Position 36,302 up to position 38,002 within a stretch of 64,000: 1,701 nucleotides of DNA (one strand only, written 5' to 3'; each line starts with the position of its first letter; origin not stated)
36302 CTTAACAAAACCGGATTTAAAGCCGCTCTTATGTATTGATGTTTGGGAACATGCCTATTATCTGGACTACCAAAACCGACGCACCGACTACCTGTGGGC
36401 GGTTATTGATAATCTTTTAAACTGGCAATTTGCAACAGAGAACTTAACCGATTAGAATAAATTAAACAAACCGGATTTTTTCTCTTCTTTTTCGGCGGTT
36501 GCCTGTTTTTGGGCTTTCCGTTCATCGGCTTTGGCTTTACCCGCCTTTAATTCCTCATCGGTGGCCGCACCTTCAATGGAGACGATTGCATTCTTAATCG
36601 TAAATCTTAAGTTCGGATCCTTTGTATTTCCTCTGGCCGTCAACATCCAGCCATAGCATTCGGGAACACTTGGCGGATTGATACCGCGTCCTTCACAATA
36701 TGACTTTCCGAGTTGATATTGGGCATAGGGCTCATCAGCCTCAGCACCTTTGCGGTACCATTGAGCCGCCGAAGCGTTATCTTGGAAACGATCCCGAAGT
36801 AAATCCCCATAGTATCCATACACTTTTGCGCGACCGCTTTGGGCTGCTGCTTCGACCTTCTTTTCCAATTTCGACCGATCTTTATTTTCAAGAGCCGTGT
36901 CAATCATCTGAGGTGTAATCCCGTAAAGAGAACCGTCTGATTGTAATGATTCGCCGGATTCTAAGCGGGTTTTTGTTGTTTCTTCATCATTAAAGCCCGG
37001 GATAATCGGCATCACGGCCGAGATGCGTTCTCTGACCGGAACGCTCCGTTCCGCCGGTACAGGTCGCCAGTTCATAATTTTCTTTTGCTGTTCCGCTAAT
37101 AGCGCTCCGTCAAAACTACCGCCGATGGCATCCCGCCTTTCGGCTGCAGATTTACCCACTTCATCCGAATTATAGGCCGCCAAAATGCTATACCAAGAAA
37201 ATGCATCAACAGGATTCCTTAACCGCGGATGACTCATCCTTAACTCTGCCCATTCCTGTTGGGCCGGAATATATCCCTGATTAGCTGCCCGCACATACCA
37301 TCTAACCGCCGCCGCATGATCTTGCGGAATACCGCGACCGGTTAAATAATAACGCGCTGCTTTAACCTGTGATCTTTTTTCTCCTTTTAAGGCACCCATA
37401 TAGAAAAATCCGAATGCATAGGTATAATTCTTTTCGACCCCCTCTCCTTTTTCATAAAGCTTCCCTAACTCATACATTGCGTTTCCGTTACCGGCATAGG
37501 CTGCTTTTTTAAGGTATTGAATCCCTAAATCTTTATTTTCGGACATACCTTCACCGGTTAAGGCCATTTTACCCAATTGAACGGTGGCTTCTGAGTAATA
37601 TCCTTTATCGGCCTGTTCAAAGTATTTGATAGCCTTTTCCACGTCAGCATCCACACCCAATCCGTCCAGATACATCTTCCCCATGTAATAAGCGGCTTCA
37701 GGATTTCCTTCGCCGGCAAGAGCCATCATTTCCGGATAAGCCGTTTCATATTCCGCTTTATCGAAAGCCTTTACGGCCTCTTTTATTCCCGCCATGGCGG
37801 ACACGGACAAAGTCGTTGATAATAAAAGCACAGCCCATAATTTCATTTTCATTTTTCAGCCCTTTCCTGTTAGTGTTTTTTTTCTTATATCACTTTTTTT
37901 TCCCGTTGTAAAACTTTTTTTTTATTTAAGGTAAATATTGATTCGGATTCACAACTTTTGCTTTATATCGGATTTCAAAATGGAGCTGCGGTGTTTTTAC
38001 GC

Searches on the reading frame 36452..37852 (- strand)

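Call 73: search_protein_families(library=ncbifam, proteins=[window:36452-37852:-], max_evalue=0.00001)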
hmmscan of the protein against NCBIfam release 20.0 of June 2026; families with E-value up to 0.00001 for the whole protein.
window:36452-37852:- (466 aa): 4 families
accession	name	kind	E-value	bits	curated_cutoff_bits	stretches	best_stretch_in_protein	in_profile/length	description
NF033786.1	phenyl_MerG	equivalog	5.8e-15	55.8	350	0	100-170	78-156/217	phenylmercury resistance protein MerG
NF047621.1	FlgprotMotXVib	equivalog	6.5e-11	42.1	330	1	94-189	79-174/211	flagellar protein MotX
NF038194.1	AlgK_TPR_lipo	equivalog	1.3e-08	33.9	700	1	50-152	297-398/448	alginate biosynthesis TPR repeat lipoprotein AlgK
NF045484.1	TransRegExoR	equivalog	8.7e-07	28.4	450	0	77-137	151-212/267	exopolysaccharide production regulator ExoR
